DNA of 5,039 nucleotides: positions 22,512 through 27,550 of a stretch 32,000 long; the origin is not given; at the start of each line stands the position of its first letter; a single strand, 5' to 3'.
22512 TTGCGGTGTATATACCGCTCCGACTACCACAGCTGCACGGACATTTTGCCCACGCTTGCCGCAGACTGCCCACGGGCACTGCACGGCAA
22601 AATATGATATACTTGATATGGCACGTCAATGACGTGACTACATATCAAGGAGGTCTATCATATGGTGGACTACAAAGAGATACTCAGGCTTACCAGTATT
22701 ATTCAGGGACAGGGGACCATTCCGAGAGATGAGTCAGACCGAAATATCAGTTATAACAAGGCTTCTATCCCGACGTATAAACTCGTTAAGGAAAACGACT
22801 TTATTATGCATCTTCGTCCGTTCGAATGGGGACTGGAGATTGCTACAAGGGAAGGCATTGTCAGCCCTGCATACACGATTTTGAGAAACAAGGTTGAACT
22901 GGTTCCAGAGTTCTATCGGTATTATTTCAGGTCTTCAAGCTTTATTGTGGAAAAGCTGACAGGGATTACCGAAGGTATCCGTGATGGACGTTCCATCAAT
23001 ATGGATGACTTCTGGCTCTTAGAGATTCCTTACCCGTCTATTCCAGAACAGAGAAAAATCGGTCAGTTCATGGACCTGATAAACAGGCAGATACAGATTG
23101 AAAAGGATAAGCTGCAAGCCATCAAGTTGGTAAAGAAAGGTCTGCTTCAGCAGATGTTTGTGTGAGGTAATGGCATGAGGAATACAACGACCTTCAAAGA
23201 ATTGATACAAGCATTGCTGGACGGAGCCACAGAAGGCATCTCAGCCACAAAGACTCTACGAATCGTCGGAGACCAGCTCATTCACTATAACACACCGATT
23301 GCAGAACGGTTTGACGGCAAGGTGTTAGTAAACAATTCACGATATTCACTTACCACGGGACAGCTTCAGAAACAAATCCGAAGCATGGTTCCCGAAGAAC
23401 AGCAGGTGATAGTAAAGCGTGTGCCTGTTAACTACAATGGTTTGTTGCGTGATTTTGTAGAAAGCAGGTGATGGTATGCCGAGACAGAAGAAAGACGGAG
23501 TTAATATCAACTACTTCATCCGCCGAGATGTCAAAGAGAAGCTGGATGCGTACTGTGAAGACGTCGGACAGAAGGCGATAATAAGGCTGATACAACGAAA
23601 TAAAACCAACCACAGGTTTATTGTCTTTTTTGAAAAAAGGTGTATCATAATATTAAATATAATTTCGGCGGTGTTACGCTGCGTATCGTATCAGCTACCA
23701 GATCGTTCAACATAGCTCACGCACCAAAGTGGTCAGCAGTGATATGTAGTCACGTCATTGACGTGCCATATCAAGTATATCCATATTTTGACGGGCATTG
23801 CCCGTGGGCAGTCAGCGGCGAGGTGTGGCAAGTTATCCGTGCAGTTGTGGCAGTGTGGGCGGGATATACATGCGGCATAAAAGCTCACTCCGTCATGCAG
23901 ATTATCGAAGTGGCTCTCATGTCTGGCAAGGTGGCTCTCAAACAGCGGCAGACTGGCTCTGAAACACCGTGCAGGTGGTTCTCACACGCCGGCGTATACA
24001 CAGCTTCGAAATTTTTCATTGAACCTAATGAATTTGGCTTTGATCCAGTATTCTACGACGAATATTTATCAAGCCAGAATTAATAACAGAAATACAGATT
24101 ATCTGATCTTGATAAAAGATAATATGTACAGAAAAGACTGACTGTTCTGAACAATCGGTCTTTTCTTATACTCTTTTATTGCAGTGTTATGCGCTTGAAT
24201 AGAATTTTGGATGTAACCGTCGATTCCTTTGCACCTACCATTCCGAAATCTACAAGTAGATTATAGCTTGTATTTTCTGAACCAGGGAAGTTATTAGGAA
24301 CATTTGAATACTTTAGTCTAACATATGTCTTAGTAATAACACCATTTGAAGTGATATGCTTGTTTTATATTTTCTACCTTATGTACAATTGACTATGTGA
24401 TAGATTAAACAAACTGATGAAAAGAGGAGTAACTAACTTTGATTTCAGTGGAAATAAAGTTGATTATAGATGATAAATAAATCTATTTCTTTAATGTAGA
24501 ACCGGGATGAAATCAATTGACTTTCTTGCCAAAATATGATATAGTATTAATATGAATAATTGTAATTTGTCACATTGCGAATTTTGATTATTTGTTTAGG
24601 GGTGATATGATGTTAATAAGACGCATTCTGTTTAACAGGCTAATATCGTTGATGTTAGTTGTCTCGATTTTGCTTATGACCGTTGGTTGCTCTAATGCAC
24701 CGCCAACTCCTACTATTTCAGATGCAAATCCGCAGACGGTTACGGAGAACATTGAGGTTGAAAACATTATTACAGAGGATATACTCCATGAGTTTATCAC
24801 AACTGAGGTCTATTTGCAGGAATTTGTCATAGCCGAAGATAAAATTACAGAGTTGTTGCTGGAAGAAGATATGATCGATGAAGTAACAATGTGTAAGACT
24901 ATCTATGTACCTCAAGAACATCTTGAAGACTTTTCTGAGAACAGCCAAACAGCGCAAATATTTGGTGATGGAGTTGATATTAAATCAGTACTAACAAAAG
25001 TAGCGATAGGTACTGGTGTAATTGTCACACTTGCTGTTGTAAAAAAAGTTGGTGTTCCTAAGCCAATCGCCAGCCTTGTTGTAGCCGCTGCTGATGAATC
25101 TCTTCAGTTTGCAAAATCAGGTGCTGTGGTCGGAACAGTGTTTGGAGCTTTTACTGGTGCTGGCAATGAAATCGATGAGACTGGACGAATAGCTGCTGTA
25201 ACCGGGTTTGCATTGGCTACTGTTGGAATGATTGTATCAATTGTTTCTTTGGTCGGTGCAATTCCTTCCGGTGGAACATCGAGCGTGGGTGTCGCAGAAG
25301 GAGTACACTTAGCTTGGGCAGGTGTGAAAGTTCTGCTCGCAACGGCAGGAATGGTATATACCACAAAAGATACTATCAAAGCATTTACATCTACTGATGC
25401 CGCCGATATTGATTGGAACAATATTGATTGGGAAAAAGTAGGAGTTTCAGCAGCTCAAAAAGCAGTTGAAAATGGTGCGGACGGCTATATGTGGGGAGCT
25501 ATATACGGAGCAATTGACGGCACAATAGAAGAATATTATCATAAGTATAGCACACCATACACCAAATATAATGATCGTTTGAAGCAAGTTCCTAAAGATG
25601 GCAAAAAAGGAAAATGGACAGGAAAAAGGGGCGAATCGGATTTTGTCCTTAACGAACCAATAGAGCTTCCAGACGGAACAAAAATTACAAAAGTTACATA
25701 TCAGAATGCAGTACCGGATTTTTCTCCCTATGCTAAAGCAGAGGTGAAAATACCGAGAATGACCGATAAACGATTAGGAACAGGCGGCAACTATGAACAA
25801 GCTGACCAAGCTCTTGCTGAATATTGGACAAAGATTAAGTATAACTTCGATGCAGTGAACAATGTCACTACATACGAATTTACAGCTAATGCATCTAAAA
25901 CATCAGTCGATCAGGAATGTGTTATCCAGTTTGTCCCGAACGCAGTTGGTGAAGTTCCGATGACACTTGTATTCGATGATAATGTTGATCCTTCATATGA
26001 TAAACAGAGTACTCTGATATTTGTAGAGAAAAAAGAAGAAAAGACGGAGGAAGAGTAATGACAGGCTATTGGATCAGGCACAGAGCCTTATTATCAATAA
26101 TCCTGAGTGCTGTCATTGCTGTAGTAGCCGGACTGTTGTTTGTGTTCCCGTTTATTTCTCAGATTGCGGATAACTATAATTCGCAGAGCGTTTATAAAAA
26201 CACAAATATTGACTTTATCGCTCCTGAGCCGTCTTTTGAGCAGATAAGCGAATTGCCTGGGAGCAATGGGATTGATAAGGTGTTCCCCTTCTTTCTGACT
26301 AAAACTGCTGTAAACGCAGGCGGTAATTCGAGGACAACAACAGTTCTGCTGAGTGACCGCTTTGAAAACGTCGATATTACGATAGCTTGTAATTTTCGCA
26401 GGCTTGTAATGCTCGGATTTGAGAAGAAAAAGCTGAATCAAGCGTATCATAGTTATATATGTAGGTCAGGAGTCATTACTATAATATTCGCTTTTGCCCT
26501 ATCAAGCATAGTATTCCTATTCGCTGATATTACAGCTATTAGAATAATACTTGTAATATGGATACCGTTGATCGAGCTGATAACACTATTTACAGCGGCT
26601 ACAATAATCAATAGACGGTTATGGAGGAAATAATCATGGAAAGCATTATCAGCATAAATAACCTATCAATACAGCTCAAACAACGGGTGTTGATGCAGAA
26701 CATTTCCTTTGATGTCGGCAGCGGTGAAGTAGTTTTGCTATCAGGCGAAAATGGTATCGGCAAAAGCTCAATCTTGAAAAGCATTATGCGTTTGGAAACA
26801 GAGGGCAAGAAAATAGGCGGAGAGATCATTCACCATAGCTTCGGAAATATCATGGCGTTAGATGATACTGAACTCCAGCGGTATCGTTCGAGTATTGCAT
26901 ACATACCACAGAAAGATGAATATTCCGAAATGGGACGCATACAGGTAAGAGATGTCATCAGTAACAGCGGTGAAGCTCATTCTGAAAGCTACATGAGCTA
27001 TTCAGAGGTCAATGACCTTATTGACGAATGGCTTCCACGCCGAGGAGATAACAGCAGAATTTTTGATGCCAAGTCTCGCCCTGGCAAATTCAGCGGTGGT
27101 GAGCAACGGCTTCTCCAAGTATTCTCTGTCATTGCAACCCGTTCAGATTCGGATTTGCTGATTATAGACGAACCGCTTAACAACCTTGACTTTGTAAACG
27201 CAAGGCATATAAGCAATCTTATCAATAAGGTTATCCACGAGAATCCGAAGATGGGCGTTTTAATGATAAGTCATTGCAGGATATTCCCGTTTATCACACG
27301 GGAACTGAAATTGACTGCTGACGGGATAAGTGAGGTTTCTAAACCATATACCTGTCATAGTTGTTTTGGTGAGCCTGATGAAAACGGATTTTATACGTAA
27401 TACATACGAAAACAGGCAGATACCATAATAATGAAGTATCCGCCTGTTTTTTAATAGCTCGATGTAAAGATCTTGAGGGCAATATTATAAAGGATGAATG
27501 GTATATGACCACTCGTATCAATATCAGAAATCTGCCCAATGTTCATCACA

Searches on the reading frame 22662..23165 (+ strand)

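Call 19: search_protein_families(library=pfam, proteins=[window:22662-23165:+], max_evalue=0.01)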
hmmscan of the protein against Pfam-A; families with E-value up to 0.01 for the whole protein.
window:22662-23165:+ (167 aa): 1 family
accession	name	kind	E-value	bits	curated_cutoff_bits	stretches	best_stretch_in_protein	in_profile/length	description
PF01420.25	Methylase_S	-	4.3e-06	27.5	22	1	83-155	99-167/168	Type I restriction modification DNA specificity domain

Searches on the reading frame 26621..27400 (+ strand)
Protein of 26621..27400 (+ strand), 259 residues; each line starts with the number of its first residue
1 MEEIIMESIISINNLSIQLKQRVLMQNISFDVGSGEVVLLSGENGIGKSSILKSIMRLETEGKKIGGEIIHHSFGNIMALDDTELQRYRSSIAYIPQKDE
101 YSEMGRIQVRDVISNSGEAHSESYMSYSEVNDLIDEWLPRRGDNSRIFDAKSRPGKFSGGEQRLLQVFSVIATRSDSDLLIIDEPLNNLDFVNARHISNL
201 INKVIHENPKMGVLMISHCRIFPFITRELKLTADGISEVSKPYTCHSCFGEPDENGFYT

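Call 19: search_protein_families(library=pfam, proteins=[window:26621-27400:+], max_evalue=0.01)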
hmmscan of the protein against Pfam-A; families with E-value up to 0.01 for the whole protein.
window:26621-27400:+ (259 aa): 10 families
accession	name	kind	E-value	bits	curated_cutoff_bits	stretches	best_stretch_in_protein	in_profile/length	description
PF00005.33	ABC_tran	-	1.4e-18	68.3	25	1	26-187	2-137/137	ABC transporter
PF13304.12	AAA_21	-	1.4e-07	32.4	27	1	147-204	228-285/304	AAA domain, putative AbiEii toxin, Type IV TA system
PF02463.25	SMC_N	-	4e-06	26.9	40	1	36-204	25-186/220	RecF/RecN/SMC N terminal domain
PF05729.18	NACHT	-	5.3e-05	23.5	26.7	1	37-68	2-33/167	NACHT domain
PF13191.12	AAA_16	-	6.2e-05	24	32.6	1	33-103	22-90/167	AAA ATPase domain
PF13175.12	AAA_15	-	0.00061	19.9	32.1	1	37-72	25-55/374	AAA ATPase domain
PF13476.12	AAA_23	-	0.0015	19.6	27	1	26-56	13-40/201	AAA domain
PF03266.21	NTPase_1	-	0.0032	17.8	23.9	0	38-69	2-34/168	NTPase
PF13401.12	AAA_22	-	0.0053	17.5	27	0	36-184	6-92/130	AAA domain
PF13555.12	AAA_29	-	0.007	16.5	27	0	29-58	16-45/61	P-loop containing region of AAA domain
